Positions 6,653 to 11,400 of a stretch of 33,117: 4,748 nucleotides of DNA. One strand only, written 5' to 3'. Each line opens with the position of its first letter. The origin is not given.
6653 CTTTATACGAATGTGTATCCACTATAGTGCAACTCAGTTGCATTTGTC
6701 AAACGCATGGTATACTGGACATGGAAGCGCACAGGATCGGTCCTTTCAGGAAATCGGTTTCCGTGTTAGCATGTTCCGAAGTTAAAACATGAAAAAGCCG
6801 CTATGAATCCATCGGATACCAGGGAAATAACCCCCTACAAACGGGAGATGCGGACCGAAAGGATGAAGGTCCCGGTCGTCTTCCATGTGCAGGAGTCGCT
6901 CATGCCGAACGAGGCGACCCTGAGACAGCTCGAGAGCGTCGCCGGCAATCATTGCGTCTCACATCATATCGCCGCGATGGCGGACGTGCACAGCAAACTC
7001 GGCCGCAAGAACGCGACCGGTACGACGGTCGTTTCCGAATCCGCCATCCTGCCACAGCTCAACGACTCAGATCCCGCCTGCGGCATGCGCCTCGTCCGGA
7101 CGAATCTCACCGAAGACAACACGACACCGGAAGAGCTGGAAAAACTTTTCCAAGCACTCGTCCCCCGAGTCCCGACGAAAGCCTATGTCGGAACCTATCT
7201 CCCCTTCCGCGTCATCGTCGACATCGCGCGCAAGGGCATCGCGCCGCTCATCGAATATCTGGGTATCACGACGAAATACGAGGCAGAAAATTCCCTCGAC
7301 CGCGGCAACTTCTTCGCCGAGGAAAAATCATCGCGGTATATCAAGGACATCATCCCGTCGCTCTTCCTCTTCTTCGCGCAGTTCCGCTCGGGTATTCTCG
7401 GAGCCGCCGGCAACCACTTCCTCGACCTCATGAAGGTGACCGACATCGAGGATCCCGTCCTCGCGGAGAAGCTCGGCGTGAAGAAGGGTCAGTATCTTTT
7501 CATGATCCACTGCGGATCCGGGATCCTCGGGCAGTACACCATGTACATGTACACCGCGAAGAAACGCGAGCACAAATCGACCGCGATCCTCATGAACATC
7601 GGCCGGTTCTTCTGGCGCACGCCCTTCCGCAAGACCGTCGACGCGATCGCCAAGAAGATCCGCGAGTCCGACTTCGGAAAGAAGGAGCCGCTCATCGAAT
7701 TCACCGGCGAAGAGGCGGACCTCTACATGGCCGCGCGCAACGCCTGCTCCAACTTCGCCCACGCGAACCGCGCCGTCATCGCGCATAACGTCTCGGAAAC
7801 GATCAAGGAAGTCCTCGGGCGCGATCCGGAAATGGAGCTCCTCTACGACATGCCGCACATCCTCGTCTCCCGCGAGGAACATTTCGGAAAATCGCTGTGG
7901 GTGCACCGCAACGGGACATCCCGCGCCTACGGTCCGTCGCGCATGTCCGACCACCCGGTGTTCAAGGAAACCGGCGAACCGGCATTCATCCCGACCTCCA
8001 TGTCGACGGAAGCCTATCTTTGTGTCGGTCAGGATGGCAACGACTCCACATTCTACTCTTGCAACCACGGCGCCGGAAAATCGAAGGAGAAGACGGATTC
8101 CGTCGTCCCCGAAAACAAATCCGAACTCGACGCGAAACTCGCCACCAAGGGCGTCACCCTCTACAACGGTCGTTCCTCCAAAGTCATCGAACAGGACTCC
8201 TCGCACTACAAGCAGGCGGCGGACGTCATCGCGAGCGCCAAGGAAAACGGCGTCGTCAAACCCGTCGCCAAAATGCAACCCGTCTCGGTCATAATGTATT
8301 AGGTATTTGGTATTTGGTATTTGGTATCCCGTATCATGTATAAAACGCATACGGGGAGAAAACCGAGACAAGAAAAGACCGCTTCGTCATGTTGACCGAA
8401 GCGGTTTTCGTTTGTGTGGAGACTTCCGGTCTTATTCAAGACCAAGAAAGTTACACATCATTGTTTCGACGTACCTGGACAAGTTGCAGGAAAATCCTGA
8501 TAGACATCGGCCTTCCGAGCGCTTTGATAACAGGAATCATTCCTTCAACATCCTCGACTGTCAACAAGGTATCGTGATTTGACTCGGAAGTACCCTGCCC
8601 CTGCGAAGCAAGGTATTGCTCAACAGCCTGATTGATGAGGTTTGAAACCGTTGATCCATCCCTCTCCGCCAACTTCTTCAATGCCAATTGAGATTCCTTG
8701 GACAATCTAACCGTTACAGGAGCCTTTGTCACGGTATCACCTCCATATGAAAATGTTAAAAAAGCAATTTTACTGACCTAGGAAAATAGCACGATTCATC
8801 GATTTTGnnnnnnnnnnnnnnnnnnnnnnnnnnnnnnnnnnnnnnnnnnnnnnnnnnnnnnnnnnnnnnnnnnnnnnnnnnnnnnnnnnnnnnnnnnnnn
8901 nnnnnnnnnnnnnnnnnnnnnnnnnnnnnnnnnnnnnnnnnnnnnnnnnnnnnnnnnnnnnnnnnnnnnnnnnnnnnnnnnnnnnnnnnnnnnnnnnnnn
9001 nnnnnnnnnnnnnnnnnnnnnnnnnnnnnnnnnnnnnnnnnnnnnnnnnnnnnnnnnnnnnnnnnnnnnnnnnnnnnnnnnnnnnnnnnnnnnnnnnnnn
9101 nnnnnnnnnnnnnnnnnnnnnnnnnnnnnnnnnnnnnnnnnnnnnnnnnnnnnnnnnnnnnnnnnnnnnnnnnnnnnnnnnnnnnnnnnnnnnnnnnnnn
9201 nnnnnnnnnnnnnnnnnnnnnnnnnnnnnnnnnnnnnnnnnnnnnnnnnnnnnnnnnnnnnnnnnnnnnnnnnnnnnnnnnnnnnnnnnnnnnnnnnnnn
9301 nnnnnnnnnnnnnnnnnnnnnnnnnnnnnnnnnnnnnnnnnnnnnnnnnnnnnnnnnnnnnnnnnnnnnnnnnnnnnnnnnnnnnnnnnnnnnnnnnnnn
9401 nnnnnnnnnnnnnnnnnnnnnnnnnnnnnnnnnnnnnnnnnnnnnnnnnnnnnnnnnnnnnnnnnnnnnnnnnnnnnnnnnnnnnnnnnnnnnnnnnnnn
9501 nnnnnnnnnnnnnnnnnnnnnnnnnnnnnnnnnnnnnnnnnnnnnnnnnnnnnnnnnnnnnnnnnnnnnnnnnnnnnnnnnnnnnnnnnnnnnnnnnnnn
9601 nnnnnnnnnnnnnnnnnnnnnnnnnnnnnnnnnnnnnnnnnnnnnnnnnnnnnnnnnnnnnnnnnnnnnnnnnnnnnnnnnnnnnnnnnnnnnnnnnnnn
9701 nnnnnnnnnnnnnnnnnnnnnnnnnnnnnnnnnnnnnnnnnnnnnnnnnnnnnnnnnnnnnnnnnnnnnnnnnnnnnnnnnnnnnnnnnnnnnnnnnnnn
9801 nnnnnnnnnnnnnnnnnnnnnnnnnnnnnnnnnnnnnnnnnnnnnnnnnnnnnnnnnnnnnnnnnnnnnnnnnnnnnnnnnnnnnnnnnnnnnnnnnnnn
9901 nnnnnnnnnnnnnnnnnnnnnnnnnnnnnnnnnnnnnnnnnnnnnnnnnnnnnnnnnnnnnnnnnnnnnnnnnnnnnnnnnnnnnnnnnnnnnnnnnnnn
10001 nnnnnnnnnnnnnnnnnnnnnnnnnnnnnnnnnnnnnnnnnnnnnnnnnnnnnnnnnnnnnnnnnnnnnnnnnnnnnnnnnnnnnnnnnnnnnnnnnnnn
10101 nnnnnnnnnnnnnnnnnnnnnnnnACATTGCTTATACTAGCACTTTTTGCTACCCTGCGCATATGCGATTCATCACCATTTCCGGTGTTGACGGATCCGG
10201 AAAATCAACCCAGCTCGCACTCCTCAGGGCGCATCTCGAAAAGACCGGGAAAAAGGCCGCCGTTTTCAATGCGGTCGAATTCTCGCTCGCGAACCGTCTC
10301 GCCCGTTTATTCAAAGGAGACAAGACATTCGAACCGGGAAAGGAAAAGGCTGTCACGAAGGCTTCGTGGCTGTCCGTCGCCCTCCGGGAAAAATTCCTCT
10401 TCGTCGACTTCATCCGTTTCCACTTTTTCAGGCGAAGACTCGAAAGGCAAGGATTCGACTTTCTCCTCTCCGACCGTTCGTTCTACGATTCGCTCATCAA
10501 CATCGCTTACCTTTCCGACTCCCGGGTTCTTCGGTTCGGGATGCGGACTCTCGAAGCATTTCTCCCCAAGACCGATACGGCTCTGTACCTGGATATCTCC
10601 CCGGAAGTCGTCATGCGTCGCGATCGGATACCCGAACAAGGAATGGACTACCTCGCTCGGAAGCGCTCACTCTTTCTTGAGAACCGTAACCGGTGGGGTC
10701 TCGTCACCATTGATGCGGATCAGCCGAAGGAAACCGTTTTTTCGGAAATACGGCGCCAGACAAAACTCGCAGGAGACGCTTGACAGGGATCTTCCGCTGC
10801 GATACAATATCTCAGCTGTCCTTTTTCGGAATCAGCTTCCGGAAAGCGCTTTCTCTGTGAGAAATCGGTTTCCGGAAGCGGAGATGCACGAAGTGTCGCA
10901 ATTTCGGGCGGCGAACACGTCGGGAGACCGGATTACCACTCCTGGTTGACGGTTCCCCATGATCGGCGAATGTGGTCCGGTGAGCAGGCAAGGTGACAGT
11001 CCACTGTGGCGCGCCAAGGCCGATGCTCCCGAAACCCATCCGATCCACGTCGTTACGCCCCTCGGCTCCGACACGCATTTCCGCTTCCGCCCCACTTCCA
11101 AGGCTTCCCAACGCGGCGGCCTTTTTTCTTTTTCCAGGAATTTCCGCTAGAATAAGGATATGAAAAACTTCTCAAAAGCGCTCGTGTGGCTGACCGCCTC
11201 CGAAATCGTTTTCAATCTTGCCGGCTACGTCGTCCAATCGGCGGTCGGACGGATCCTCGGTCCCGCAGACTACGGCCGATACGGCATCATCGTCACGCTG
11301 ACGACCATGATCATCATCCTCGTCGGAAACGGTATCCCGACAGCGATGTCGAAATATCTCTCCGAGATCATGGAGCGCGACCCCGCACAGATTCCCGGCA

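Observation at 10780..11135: Unclassified structured RNA of about 310-345 nt between the kinase-like gene and the flippase gene, with a perfect promoter, a 20-bp closing helix, a competing 5' hairpin and a U-tract terminator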

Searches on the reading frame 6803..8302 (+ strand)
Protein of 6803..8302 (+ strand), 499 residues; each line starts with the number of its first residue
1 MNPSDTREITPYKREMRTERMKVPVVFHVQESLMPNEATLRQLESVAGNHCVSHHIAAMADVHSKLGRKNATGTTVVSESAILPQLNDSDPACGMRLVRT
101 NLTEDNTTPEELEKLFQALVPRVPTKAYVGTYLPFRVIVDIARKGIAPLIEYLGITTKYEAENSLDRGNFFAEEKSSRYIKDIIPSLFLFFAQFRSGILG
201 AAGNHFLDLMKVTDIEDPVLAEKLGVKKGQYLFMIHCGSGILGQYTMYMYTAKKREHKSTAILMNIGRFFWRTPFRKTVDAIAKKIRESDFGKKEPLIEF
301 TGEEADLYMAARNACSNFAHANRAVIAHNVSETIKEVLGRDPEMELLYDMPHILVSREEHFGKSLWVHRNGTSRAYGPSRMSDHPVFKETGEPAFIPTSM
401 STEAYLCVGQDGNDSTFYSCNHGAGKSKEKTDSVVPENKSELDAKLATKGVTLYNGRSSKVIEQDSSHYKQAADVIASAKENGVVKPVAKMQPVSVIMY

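Call 9: search_protein_families(library=pfam, proteins=[window:6803-8302:+])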
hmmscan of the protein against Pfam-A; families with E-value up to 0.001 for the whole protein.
window:6803-8302:+ (499 aa): 1 family
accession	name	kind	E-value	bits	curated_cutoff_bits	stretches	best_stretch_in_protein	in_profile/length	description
PF01139.22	RtcB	-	1.1e-69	236.1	27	1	42-497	1-424/426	tRNA-splicing ligase RtcB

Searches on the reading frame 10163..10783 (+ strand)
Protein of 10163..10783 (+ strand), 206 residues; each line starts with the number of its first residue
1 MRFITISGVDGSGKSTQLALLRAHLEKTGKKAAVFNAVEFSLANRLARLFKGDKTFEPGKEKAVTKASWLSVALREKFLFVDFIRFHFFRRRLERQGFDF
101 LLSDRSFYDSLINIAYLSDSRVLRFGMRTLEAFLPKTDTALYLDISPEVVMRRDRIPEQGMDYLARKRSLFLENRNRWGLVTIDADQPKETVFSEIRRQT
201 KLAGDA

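Call 9: search_protein_families(library=pfam, proteins=[window:10163-10783:+])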
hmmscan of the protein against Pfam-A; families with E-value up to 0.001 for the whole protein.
window:10163-10783:+ (206 aa): 1 family
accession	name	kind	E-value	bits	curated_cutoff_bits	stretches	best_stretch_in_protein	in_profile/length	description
PF02223.23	Thymidylate_kin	-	9.8e-10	38.8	27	1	6-36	1-30/185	Thymidylate kinase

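Call 88: search_protein_families(library=ncbifam, proteins=[window:10163-10783:+], max_evalue=0.01)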
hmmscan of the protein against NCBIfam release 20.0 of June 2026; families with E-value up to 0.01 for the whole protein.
window:10163-10783:+ (206 aa): 5 families
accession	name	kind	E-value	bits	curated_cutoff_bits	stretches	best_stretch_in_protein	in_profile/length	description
TIGR00041.1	DTMP_kinase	equivalog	4.2e-10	39.6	83.25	1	2-196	5-196/196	dTMP kinase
NF005923.0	PRK07933.1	equivalog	0.00025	20.5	193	1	3-35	2-34/213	dTMP kinase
NF041053.1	CobW_rel_Se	equivalog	0.00058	19.6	180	1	1-35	1-35/195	CobW-related selenoprotein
NF006746.0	PRK09270.1-5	subfamily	0.0036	16.3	250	1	3-45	23-65/210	nucleoside/nucleotide kinase family protein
NF006958.0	PRK09435.1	equivalog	0.0046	16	329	1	4-38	60-93/333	methylmalonyl Co-A mutase-associated GTPase MeaB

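Call 89: search_solved_structures(query=window:10163-10783:+, max_evalue=0.1)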
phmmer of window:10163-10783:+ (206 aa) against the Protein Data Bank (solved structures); distinct sequences matched with E-value up to 0.1: 17.
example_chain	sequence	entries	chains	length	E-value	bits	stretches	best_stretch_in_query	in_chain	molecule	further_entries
4tmk_A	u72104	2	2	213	1.5e-07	34.6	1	136-198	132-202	PROTEIN (THYMIDYLATE KINASE)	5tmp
3hjn_A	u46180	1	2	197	1.8e-06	31.1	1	3-84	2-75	Thymidylate kinase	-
5x98_B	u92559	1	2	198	8.1e-06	29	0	3-32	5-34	Thymidylate kinase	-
5x8k_A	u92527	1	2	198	1.2e-05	28.4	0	3-32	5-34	Thymidylate kinase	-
5x8v_B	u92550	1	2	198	1.6e-05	28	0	3-32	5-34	Thymidylate kinase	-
5x7j_A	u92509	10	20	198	1.6e-05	28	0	3-32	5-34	Thymidylate kinase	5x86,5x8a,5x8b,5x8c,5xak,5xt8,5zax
5xal_A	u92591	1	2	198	1.9e-05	27.8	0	3-32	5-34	Thymidylate kinase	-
5x8d_B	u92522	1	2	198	2.4e-05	27.4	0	3-32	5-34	Thymidylate kinase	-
5xbh_A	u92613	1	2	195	2.5e-05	27.4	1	135-199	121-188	Thymidylate kinase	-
9o57_A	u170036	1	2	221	2.8e-05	27.2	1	138-198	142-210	Thymidylate kinase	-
2pbr_A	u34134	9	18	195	3.4e-05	26.9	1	4-199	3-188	Thymidylate kinase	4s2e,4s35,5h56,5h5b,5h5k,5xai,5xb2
5xb5_A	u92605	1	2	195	3.5e-05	26.9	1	136-199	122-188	Thymidylate kinase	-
3lv8_A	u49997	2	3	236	4.8e-05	26.4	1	2-199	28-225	Thymidylate kinase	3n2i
5x99_A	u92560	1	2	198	8e-05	25.7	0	3-32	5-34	Thymidylate kinase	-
5x8j_A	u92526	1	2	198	0.00011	25.3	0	3-32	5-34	Thymidylate kinase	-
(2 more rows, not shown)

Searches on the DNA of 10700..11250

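Call 4: search_rna_families(source=window, start=10700, end=11250, threshold=evalue, max_evalue=10, show_alignments=3)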
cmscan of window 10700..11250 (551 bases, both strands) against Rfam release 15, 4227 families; matches with E-value up to 10: 13.
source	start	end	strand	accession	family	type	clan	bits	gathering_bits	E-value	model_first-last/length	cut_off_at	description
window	10831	10883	+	RF01667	rox1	Cis-reg;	-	36.5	58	5.1e-06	1-59/59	no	Drosophila rox1 ncRNA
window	10835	10879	-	RF02262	MAT2A_C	Cis-reg;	-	20.5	47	0.14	1-52/52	no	MAT2A 3'UTR stem loop C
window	10844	10957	+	RF03094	LAGLIDADG-2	Gene; sRNA;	-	17.3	94.9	0.79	1-128/128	no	LAGLIDADG-2 RNA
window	10835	10879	+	RF02262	MAT2A_C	Cis-reg;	-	16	47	2.4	1-52/52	no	MAT2A 3'UTR stem loop C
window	10835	10880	+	RF03364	mir-427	Gene; miRNA;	-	15.5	70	4.6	1-69/69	no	mir-427 microRNA precursor family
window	10990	11112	+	RF01974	H19_3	Gene; lncRNA;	-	15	46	2.2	1-116/116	no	H19 conserved region 3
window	10831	10883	+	RF04062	MIR949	Gene; miRNA;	-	14.5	100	9.5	1-106/106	no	MIR949 microRNA precursor family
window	10833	10887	+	RF01862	TB10Cs4H2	Gene; snRNA; snoRNA; HACA-box;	-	14.4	50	5.7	1-67/67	no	Trypanosomatid snoRNA TB10Cs4H2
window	10903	11025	+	RF00223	IRES_Bip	Cis-reg; IRES;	-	13.3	40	0.076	1-263/263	no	bip internal ribosome entry site (IRES)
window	11117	11152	-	RF01100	PK-BYV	Cis-reg;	-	12.9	50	7.6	1-40/40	no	3'-terminal pseudoknot in BYV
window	11048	11138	+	RF00519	suhB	Gene; sRNA;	CL00108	12.2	41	10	1-77/77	no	Makes More Granules Regulator RNA (mmgR)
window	11174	11194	+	RF01304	sR5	Gene; snRNA; snoRNA; CD-box;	-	11.5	40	5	33-53/53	no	Small nucleolar RNA sR5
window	10731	10749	+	RF01716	PhotoRC-I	Cis-reg;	-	10.1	45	8.7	26-44/44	no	PhotoRC-I RNA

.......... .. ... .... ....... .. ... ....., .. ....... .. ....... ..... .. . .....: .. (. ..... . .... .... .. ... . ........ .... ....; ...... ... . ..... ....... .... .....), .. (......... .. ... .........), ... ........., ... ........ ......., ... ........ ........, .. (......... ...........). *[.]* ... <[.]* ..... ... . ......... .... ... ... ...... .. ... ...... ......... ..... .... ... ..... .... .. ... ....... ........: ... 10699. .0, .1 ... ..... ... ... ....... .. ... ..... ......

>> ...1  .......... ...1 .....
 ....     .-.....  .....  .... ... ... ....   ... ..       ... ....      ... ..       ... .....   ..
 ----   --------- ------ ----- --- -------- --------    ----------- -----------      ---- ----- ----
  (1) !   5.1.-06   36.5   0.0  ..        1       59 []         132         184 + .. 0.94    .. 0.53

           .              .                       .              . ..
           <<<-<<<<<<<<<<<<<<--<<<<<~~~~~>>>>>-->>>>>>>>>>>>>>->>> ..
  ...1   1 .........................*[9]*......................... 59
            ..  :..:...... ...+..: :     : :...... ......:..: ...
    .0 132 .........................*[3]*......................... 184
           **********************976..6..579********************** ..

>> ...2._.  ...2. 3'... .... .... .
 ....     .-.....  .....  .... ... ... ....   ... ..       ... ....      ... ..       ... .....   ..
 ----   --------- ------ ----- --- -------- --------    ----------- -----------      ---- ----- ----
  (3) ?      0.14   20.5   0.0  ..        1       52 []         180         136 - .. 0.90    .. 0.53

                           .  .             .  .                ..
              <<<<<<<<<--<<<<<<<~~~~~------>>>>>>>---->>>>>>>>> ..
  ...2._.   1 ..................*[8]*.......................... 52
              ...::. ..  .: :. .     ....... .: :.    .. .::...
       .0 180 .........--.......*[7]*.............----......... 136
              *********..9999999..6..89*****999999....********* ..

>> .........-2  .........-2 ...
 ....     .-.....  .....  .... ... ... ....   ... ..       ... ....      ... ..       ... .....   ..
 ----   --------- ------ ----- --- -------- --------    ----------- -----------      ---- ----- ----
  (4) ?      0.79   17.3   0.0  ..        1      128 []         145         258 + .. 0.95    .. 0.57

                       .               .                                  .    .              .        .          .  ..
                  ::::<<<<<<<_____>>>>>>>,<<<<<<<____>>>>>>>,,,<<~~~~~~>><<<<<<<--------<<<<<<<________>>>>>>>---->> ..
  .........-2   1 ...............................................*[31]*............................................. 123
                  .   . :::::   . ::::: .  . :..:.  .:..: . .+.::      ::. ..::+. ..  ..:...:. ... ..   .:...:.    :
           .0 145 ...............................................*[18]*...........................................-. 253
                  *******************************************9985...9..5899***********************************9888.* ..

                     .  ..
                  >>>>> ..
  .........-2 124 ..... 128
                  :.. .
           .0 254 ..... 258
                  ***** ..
